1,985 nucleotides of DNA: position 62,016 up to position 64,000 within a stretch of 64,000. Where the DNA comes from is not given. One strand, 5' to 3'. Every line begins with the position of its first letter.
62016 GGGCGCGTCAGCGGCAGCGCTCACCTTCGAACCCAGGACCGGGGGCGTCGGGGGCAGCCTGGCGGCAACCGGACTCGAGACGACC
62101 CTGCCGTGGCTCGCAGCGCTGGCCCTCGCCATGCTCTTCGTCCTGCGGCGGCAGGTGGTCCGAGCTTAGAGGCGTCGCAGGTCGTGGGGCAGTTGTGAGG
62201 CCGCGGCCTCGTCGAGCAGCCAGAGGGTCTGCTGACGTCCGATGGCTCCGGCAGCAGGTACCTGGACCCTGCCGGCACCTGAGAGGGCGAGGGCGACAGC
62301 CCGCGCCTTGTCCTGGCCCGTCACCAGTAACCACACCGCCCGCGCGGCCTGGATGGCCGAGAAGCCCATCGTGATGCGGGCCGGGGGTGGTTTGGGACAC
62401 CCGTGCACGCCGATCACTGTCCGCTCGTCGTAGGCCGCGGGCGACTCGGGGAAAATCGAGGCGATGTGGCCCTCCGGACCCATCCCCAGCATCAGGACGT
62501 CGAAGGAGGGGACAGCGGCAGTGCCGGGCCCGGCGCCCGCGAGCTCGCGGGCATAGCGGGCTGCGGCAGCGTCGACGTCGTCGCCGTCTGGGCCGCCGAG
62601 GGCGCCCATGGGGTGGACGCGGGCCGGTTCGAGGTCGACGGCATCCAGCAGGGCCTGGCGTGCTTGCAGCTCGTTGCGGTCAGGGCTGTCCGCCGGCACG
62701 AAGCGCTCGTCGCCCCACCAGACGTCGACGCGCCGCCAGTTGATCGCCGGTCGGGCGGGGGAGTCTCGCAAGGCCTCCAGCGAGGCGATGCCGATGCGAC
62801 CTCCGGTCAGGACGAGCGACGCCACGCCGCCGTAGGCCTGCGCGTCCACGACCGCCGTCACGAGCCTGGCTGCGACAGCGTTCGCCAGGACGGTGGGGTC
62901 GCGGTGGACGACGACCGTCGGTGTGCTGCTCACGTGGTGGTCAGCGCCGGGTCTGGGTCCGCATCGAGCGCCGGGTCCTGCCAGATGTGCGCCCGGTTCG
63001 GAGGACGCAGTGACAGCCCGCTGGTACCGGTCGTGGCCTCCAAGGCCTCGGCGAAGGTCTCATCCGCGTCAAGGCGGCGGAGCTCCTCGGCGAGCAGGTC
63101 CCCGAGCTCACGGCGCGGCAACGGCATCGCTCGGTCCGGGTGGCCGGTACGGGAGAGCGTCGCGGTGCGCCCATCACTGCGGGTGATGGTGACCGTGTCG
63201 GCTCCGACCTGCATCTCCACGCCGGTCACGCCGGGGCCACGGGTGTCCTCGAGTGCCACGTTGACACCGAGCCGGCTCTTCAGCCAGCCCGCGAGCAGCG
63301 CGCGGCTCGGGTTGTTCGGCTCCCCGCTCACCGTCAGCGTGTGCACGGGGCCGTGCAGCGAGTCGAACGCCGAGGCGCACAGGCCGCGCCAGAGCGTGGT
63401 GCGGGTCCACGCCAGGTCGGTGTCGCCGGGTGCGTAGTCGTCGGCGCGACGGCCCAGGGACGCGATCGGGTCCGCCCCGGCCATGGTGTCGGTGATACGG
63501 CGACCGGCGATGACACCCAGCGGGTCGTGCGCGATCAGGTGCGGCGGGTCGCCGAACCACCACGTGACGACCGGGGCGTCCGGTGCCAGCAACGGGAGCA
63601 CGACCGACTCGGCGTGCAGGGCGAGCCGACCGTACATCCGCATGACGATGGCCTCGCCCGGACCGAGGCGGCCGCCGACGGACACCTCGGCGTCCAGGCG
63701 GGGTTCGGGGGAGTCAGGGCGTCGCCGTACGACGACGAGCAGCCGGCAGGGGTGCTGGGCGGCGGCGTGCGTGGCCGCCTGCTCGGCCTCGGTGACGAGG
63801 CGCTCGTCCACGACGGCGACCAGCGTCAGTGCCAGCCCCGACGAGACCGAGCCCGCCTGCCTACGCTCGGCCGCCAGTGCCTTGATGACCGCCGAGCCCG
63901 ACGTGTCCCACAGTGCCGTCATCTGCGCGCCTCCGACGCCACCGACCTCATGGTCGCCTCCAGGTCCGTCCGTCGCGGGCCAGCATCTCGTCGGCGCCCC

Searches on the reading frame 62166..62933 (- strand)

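Call 77: search_protein_families(library=pfam, proteins=[window:62166-62933:-], max_evalue=0.001)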
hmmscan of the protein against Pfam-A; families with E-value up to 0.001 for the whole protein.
window:62166-62933:- (255 aa): 1 family
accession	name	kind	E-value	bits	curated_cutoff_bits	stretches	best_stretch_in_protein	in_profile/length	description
PF01182.26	Glucosamine_iso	-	6.2e-67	226.2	27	1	12-238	2-225/225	Glucosamine-6-phosphate isomerases/6-phosphogluconolactonase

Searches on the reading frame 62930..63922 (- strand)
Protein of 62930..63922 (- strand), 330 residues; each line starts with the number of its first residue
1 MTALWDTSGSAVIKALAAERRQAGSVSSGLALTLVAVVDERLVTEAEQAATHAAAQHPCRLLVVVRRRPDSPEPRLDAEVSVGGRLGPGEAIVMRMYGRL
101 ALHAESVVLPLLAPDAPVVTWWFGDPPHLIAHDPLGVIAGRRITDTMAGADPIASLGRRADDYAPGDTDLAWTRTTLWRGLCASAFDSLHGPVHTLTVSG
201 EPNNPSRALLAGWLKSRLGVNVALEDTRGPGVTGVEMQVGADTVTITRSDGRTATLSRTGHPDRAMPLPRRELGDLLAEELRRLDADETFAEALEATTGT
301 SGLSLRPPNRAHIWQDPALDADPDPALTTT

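Call 77: search_protein_families(library=pfam, proteins=[window:62930-63922:-], max_evalue=0.001)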
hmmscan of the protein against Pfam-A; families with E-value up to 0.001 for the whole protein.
window:62930-63922:- (330 aa): 2 families
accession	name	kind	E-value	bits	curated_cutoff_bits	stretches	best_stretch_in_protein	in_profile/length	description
PF20171.3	OpcA_G6PD_C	-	9.5e-40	136.6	27.7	1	165-294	1-135/135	Glucose-6-phosphate dehydrogenase subunit C-terminal domain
PF10128.15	OpcA_G6PD_assem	-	3.6e-35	121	27.9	1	50-160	1-117/118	Glucose-6-phosphate dehydrogenase subunit N-terminal domain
